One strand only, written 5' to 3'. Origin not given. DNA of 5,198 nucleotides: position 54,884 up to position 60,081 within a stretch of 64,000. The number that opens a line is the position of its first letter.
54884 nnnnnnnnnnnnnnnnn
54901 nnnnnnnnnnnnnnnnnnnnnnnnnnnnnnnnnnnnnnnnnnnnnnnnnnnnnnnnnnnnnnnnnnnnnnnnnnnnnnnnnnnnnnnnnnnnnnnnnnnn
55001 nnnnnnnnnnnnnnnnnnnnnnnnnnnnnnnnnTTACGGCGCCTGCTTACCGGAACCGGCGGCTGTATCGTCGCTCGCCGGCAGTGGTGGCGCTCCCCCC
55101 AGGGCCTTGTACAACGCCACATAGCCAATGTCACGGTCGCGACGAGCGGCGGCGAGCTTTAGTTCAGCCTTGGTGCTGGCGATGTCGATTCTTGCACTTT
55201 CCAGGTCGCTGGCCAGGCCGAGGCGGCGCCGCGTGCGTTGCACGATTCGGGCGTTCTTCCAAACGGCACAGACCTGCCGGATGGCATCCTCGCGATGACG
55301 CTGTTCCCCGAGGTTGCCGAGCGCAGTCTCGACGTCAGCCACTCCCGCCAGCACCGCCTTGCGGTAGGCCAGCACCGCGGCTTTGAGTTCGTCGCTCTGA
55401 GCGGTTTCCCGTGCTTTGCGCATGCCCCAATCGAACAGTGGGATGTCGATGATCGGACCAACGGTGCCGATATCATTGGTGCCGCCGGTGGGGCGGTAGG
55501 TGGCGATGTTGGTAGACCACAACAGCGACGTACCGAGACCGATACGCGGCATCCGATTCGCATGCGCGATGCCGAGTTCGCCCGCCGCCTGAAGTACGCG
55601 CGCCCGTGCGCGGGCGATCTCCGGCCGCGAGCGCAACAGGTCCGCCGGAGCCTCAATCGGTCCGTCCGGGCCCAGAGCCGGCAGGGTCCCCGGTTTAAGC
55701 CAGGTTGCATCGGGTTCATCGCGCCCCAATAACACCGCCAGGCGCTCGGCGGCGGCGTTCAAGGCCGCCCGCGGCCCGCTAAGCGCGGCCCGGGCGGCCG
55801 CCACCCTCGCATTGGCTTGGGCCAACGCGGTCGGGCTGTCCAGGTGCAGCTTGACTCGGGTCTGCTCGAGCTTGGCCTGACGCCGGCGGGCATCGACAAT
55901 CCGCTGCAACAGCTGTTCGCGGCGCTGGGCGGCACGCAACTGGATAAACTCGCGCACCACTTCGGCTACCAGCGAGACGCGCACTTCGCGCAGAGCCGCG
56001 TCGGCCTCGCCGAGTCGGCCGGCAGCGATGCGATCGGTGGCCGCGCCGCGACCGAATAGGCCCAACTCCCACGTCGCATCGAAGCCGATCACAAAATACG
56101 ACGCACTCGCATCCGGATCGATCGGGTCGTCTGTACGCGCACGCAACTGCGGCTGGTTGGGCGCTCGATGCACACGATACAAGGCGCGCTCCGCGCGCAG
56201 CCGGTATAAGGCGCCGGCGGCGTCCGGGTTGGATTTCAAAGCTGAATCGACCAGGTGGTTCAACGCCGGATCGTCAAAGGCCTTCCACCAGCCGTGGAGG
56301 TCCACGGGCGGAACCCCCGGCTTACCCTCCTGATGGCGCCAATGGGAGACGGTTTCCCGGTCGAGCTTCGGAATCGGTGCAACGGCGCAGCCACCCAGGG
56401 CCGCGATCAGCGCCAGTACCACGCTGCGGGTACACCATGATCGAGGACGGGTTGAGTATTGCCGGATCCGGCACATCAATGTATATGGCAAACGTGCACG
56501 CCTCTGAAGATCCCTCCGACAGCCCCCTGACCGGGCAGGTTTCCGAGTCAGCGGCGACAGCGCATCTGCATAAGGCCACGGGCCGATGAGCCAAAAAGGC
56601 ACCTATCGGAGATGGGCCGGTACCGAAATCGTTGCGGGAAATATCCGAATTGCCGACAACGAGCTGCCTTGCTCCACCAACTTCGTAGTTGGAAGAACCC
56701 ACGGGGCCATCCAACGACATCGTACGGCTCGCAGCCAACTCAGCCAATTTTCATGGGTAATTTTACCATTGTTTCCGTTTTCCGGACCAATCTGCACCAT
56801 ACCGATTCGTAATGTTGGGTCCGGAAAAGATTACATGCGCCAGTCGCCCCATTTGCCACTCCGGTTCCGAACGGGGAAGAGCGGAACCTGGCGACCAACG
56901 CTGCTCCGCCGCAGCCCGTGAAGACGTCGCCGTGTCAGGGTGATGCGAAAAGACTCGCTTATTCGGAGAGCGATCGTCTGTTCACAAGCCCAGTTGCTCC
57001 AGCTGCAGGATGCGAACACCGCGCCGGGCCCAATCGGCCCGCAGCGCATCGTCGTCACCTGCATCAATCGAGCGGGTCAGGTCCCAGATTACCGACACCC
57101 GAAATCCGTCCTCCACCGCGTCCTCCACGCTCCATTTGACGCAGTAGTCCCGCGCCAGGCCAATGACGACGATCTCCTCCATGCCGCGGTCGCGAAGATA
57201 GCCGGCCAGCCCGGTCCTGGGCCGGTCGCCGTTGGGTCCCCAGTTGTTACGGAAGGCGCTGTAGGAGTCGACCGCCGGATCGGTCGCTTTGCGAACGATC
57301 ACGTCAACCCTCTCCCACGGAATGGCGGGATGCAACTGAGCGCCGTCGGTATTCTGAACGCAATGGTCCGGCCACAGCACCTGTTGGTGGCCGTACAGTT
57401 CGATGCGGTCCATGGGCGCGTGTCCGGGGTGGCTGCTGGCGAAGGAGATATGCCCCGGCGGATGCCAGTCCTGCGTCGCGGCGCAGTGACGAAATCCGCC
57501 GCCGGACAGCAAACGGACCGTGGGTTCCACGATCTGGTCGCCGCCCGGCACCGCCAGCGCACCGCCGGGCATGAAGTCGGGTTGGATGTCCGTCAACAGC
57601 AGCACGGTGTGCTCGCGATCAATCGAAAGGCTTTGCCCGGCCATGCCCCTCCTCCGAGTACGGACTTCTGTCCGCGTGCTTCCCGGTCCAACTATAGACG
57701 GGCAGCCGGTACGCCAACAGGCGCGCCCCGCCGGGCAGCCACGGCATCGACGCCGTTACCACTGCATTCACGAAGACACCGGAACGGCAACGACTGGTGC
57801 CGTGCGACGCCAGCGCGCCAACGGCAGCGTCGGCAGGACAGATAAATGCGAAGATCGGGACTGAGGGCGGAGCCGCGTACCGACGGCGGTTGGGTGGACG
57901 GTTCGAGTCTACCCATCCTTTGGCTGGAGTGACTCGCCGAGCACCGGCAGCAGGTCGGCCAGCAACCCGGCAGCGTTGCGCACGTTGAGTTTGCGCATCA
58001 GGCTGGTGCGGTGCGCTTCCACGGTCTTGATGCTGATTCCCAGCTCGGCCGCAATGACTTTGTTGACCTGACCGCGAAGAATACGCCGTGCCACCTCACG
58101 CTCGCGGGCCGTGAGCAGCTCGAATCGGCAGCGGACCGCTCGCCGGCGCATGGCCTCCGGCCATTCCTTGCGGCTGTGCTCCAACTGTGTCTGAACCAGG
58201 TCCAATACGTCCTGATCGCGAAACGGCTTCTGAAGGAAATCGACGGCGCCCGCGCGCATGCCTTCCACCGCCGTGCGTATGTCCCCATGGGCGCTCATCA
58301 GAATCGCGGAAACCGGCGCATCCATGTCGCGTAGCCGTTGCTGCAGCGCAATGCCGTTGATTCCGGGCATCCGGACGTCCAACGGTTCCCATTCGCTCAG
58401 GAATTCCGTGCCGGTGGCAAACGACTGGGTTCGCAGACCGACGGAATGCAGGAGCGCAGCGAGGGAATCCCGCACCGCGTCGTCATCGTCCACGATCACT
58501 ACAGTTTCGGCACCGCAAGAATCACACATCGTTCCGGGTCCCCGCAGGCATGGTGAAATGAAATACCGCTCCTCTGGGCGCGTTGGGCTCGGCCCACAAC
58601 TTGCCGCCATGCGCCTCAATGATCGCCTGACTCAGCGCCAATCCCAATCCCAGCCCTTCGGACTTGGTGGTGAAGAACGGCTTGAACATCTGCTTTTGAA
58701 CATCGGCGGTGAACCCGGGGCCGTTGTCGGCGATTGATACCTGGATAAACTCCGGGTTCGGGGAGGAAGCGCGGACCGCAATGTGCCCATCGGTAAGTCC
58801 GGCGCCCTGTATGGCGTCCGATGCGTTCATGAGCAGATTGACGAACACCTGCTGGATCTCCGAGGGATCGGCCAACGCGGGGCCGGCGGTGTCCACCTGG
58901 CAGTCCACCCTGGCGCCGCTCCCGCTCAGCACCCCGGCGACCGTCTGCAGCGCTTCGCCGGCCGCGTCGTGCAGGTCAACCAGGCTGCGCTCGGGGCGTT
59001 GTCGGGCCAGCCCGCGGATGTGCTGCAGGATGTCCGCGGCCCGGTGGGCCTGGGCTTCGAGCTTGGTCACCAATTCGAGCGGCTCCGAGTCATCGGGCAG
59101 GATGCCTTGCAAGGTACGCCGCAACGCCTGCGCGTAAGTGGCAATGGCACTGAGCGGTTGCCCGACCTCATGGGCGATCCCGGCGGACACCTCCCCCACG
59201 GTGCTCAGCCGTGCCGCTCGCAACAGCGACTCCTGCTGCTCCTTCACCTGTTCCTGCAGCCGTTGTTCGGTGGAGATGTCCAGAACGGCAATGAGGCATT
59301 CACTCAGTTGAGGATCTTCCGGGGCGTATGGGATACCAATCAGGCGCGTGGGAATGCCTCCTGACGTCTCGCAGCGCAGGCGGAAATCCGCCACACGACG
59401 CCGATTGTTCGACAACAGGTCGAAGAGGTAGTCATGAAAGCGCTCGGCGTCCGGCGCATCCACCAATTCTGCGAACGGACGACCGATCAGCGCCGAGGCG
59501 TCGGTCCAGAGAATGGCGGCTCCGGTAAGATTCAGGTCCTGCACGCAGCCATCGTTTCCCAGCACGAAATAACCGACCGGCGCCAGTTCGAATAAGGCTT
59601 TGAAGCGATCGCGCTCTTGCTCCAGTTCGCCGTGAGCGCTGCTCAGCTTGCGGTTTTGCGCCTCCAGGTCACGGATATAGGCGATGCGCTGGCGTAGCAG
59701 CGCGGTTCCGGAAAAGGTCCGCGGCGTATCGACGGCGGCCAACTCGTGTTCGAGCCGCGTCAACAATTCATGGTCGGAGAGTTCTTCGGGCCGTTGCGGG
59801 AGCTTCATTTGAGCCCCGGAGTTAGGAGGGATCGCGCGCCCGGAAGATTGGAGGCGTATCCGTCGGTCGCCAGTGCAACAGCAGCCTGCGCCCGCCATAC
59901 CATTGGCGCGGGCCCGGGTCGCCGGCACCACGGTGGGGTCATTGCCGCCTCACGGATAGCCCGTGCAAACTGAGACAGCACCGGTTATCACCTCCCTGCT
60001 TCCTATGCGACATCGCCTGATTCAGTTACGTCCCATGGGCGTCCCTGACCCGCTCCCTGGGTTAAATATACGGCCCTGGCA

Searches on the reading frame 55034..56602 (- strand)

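Call 38: search_protein_families(library=pfam, proteins=[window:55034-56602:-], max_evalue=0.00001)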
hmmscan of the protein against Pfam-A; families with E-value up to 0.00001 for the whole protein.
window:55034-56602:- (522 aa): 1 family
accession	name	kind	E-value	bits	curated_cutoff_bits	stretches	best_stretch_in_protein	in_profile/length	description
PF02321.23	OEP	-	5.5e-31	108.3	22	2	318-502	4-187/187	Outer membrane efflux protein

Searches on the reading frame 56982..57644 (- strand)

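Call 38: search_protein_families(library=pfam, proteins=[window:56982-57644:-], max_evalue=0.00001)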
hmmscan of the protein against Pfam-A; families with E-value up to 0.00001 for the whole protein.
window:56982-57644:- (220 aa): 1 family
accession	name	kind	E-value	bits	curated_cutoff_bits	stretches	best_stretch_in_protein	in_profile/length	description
PF00857.26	Isochorismatase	-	3e-16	60.4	27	1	13-215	1-173/175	Isochorismatase domain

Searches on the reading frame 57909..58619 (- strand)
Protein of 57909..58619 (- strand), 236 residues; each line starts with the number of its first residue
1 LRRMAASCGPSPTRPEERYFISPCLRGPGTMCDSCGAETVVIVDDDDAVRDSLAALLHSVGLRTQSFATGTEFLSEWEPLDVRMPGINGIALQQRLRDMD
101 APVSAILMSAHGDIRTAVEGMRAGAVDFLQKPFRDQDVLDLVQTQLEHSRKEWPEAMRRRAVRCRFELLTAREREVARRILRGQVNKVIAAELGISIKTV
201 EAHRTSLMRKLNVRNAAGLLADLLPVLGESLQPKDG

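Call 38: search_protein_families(library=pfam, proteins=[window:57909-58619:-], max_evalue=0.00001)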
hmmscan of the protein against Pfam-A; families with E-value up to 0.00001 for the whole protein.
window:57909-58619:- (236 aa): 2 families
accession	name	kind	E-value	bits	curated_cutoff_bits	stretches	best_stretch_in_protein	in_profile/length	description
PF00072.30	Response_reg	-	5.6e-21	75.2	30.2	1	40-142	1-110/111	Response regulator receiver domain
PF00196.25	GerE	-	1.5e-17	63.4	23.5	1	168-217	2-51/57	Bacterial regulatory proteins, luxR family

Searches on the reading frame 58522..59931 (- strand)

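Call 39: search_protein_families(library=pfam, proteins=[window:58522-59931:-], max_evalue=0.00001)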
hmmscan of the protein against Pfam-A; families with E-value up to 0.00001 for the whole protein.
window:58522-59931:- (469 aa): 2 families
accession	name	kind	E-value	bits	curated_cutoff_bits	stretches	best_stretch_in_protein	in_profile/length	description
PF02518.31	HATPase_c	-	5.5e-23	82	26.4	1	355-463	2-109/111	Histidine kinase-, DNA gyrase B-, and HSP90-like ATPase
PF00512.31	HisKA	-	7.2e-09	36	26.9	1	246-312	3-64/66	His Kinase A (phospho-acceptor) domain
